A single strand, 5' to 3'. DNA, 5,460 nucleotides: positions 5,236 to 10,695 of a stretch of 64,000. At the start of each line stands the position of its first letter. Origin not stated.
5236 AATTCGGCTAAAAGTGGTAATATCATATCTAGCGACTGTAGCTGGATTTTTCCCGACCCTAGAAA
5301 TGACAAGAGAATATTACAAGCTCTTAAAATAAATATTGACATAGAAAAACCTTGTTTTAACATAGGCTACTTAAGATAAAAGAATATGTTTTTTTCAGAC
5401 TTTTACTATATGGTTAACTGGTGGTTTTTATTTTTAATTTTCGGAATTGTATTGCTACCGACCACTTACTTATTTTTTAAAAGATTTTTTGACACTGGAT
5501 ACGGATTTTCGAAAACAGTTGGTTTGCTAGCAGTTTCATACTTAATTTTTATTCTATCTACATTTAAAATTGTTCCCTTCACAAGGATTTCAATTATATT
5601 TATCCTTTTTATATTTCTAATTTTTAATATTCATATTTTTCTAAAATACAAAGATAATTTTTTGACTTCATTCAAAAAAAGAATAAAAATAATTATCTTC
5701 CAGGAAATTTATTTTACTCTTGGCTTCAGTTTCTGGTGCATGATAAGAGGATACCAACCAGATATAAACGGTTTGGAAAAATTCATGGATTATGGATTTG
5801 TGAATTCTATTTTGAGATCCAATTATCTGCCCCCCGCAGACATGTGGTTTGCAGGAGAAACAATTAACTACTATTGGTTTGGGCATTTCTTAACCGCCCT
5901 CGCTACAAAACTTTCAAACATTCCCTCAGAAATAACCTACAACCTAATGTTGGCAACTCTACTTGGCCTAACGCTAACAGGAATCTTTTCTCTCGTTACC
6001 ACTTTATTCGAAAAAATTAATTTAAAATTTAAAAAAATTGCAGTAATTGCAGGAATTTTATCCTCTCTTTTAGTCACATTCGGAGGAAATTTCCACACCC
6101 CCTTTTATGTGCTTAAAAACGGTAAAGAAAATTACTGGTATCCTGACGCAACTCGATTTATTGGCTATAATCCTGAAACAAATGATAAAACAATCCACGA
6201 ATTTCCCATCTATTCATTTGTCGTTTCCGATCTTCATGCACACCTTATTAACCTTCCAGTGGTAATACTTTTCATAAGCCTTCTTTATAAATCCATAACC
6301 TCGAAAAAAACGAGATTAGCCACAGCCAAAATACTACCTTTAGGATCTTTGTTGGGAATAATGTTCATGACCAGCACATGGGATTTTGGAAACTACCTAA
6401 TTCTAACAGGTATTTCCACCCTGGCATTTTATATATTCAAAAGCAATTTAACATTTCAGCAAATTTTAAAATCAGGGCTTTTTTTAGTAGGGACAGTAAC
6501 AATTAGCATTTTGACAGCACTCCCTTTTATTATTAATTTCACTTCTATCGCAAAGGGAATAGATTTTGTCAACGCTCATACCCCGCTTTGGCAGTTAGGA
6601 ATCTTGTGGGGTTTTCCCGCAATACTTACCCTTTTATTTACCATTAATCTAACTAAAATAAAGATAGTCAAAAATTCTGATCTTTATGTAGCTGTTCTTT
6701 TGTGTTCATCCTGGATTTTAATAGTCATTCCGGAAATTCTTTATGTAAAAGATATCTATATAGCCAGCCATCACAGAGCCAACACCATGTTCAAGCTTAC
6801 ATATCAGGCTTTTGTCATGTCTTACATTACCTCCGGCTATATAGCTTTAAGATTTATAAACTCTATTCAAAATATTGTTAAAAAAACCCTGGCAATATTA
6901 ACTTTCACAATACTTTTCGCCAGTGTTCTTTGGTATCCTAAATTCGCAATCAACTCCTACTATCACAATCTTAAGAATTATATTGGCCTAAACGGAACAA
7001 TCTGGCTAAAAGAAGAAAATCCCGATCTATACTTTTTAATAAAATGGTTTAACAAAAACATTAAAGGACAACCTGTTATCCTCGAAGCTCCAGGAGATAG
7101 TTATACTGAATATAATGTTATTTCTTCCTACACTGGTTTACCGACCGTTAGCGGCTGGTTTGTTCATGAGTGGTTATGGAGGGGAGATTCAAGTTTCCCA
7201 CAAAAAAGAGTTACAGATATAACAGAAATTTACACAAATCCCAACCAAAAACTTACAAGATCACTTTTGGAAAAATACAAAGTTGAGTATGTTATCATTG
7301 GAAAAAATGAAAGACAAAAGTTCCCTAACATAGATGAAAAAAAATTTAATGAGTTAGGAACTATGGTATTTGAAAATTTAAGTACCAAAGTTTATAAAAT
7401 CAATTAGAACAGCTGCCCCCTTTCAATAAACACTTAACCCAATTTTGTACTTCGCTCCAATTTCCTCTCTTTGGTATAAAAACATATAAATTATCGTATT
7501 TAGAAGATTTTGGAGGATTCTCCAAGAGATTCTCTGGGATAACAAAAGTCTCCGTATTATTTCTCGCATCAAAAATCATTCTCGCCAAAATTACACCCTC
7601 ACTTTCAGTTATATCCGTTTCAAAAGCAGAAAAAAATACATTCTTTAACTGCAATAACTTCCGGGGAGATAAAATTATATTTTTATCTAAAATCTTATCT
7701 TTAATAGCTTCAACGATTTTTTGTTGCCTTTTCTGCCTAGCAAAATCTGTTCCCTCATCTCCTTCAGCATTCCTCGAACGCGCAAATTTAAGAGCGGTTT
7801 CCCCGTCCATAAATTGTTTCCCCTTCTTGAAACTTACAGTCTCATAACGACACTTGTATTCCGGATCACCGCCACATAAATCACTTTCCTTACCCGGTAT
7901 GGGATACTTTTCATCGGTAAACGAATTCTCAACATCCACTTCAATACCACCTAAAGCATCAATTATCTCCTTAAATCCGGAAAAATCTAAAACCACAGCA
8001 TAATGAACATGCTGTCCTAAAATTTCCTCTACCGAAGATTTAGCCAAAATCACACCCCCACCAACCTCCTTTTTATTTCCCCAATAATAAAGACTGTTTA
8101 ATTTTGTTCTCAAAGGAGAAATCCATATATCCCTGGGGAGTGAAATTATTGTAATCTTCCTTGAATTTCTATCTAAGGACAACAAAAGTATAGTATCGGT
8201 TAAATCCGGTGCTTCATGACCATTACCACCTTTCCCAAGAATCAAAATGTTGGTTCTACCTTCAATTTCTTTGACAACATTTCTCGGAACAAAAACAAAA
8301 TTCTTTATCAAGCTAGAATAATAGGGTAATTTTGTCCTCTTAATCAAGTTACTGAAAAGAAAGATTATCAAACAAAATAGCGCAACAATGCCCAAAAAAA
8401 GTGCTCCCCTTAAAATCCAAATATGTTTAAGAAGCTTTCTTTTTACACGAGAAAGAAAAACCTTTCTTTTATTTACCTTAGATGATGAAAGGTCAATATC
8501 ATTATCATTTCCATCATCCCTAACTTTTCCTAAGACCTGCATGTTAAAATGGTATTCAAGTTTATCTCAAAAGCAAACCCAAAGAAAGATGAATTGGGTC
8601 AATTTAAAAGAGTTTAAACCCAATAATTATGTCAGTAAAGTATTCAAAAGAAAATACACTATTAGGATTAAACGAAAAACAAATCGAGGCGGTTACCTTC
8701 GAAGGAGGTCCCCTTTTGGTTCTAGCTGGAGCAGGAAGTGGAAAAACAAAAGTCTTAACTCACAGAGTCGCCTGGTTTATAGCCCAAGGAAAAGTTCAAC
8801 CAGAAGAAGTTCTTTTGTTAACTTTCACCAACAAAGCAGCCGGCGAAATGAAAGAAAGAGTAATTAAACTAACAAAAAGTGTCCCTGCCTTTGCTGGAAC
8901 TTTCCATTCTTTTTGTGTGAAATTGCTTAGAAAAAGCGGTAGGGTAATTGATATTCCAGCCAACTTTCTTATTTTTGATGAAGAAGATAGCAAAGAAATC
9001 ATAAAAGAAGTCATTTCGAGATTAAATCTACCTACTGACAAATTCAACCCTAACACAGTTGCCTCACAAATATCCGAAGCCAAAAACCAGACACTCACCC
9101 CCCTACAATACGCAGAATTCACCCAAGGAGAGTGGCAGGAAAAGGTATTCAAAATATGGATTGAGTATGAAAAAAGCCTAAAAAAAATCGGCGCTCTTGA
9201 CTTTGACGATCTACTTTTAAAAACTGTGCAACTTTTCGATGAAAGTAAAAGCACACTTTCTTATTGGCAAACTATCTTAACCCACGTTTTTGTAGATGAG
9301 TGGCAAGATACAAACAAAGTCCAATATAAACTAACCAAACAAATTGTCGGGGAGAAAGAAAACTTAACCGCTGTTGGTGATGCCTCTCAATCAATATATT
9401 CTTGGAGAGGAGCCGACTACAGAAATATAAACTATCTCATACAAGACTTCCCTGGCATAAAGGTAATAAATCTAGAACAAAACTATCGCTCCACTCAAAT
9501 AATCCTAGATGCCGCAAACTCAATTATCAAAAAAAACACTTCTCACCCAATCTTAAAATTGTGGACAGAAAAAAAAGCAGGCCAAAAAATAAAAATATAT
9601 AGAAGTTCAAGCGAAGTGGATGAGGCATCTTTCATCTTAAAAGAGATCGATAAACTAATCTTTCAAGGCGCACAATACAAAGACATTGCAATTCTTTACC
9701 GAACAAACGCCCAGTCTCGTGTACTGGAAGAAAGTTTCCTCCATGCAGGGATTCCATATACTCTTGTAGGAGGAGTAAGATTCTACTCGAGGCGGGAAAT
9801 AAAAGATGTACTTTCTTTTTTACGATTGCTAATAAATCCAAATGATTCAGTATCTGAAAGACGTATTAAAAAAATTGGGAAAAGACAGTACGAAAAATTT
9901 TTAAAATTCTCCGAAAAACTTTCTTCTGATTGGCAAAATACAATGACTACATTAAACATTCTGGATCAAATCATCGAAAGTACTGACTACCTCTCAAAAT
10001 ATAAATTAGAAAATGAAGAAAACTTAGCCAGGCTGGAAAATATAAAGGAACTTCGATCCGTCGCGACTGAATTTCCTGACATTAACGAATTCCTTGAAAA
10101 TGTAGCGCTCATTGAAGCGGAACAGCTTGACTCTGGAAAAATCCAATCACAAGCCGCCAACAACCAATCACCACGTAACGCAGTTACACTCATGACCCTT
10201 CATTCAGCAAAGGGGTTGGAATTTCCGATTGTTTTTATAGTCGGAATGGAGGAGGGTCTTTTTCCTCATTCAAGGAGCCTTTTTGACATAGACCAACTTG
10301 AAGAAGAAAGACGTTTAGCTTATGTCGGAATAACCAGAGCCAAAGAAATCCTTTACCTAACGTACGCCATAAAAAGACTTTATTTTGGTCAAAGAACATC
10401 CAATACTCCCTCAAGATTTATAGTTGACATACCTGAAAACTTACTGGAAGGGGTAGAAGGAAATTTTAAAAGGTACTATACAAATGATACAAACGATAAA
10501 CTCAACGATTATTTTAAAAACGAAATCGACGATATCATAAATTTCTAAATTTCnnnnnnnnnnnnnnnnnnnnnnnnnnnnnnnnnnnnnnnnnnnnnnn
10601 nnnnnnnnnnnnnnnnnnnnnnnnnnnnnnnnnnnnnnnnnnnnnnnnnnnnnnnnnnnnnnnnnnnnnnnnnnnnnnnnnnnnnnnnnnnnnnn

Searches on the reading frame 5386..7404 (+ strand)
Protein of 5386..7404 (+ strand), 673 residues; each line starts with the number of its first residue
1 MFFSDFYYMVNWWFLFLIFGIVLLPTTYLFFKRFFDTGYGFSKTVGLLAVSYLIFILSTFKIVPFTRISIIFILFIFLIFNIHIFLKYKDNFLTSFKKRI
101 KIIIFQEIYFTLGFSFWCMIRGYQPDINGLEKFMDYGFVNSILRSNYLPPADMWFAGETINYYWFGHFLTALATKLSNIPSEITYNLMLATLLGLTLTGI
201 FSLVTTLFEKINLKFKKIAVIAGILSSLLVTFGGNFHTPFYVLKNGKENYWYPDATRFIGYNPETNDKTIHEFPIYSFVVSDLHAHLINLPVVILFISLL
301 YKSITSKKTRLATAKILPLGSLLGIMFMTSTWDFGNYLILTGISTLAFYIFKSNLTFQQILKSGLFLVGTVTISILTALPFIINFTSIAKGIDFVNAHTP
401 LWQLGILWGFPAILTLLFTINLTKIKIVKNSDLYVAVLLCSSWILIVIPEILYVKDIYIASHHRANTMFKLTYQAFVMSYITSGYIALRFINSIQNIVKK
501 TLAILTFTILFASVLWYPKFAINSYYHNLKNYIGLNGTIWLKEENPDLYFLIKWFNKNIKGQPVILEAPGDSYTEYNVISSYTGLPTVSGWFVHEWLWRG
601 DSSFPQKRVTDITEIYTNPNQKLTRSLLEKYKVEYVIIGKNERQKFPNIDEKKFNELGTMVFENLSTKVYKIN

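Call 6: search_protein_families(library=ncbifam, proteins=[window:5386-7404:+], max_evalue=0.01)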
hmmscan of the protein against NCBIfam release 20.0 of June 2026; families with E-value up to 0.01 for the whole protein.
window:5386-7404:+ (673 aa): 1 family
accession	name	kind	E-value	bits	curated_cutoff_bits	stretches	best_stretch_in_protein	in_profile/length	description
TIGR03662.1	Chlor_Arch_YYY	subfamily_domain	2.6e-146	489.2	300.25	2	6-442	2-447/727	chlor_Arch_YYY domain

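Call 9: search_protein_families(library=pfam, proteins=[window:5386-7404:+], max_evalue=0.01)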
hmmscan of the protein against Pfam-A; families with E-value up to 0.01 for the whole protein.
window:5386-7404:+ (673 aa): 1 family
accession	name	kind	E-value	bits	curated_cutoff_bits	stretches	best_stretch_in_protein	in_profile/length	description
PF10060.15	DUF2298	-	1.7e-98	331.1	27.8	2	50-421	2-385/488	Uncharacterized membrane protein (DUF2298)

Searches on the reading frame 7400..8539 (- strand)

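Call 6: search_protein_families(library=ncbifam, proteins=[window:7400-8539:-], max_evalue=0.01)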
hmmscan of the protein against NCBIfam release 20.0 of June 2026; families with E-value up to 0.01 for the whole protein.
window:7400-8539:- (379 aa): 4 families
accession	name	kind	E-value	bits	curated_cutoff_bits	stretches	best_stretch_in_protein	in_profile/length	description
TIGR00350.1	lytR_cpsA_psr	domain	2.6e-28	99.2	62.3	1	114-283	3-150/152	LCP family glycopolymer transferase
NF006897.1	PRK09379.1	equivalog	8.4e-22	77.8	441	2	97-215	61-175/298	polyisoprenyl-teichoic acid--peptidoglycan teichoic acid transferase TagU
NF047591.1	ligase_LytR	equivalog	7.5e-19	68.2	450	1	114-311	80-260/336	glycopolymer--peptidoglycan transferase LytR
NF051849.1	LCP_trans_Cps2A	equivalog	3.3e-11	43.1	650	2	226-288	330-390/477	LCP family glycopolymer transferase CpsA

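Call 9: search_protein_families(library=pfam, proteins=[window:7400-8539:-], max_evalue=0.01)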
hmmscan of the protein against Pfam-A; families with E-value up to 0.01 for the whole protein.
window:7400-8539:- (379 aa): 1 family
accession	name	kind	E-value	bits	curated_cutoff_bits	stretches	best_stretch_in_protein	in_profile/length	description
PF03816.19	LytR_cpsA_psr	-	1.5e-33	116.6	24.6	1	114-283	2-148/150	LytR_cpsA_psr family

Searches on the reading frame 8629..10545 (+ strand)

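Call 9: search_protein_families(library=pfam, proteins=[window:8629-10545:+], max_evalue=0.01)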
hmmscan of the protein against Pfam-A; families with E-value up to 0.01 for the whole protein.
window:8629-10545:+ (639 aa): 7 families
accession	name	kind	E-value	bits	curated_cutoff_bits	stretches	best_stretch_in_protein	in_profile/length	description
PF00580.27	UvrD-helicase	-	2.8e-83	280.1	23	1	14-275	1-271/271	UvrD/REP helicase N-terminal domain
PF13361.12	UvrD_C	-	2.5e-70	238.1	25.6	2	280-428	1-154/350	UvrD-like helicase C-terminal domain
PF13245.12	AAA_19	-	8e-25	88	25.1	1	18-258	1-132/134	AAA domain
PF13538.12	UvrD_C_2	-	1.1e-09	38.5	27.4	1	519-577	2-51/52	UvrD-like helicase C-terminal domain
PF13087.12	AAA_12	-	1.1e-05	25.5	27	0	421-576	39-189/195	AAA domain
PF13604.12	AAA_30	-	6.5e-05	23.2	27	1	14-89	2-77/191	AAA domain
PF01443.25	Viral_helicase1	-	0.0031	17.8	21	0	517-576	178-225/228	Viral superfamily 1 RNA helicase core domain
